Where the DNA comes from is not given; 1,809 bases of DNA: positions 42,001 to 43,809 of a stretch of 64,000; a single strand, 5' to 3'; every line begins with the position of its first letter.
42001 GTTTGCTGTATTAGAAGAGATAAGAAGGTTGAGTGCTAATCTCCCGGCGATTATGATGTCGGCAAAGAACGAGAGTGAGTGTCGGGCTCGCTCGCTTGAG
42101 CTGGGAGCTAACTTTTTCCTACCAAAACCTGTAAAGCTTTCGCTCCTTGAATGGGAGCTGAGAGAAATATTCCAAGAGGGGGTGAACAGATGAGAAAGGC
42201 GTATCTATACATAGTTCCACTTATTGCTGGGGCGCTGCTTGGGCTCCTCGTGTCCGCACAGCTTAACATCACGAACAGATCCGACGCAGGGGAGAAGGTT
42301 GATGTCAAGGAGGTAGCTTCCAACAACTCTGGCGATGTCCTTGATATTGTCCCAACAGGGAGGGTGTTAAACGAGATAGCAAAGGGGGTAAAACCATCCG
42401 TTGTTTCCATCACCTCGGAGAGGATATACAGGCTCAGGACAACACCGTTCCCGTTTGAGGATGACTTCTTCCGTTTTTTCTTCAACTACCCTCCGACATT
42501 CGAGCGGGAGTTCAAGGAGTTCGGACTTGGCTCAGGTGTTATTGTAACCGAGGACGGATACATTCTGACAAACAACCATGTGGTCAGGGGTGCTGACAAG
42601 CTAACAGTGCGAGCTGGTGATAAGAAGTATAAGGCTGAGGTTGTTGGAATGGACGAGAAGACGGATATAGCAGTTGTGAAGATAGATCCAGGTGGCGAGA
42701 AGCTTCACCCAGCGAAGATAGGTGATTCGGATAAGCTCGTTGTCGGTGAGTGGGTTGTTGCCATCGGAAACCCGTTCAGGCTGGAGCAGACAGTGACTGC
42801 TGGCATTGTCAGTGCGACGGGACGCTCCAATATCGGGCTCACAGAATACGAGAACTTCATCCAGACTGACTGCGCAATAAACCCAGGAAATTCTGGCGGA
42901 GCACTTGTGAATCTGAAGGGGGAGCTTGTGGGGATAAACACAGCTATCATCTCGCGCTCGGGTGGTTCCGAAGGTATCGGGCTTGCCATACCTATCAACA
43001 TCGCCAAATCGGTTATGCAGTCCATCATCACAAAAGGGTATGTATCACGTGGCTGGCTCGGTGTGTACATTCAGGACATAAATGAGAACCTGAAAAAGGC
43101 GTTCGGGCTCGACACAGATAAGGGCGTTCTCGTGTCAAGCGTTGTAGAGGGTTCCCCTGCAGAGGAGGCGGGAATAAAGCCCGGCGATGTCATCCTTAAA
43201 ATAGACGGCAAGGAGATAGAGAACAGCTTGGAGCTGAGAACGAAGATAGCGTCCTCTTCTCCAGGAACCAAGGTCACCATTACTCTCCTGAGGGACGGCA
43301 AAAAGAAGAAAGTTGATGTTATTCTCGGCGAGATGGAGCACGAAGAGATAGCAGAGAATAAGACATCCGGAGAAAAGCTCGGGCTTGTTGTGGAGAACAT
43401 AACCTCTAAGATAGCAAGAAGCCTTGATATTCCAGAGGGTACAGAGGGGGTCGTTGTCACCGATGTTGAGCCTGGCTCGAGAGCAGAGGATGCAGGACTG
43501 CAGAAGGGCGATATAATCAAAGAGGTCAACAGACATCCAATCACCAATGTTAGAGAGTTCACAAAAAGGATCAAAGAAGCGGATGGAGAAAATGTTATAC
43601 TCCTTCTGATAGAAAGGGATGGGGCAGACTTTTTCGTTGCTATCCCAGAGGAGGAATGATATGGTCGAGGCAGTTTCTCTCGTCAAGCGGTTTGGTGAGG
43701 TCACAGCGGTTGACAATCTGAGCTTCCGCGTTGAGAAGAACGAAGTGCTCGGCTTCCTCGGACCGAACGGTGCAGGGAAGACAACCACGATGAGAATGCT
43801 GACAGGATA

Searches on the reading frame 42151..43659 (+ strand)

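Call 44: search_protein_families(library=pfam, proteins=[window:42151-43659:+], max_evalue=0.001)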
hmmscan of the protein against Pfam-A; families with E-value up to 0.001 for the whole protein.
window:42151-43659:+ (502 aa): 9 families
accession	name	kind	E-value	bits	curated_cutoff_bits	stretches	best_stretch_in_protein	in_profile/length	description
PF13365.12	Trypsin_2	-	1.8e-35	123.2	27.6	1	127-262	1-144/144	Trypsin-like peptidase domain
PF13180.12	PDZ_2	-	5.4e-30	104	27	2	312-392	12-80/80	PDZ domain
PF17820.7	PDZ_6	-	1.6e-26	92.2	27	2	328-381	2-54/54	PDZ domain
PF00595.29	PDZ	-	2.1e-25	89.3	23.2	2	297-379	7-80/81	PDZ domain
PF00089.32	Trypsin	-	4.3e-23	82.7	20.6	1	128-286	28-217/220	Trypsin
PF14685.13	PDZ_Tricorn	-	1.7e-09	38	25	1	333-389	29-87/88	Tricorn protease PDZ domain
PF12812.13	PDZ_1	-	1.6e-08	34.9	28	1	410-476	11-74/78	PDZ-like domain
PF19805.5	DUF6288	-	6.2e-05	22.8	26.3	0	326-390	3-74/402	Family of unknown function (DUF6288)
PF10459.15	Peptidase_S46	-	0.00052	19.3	22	0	239-263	626-650/698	Peptidase S46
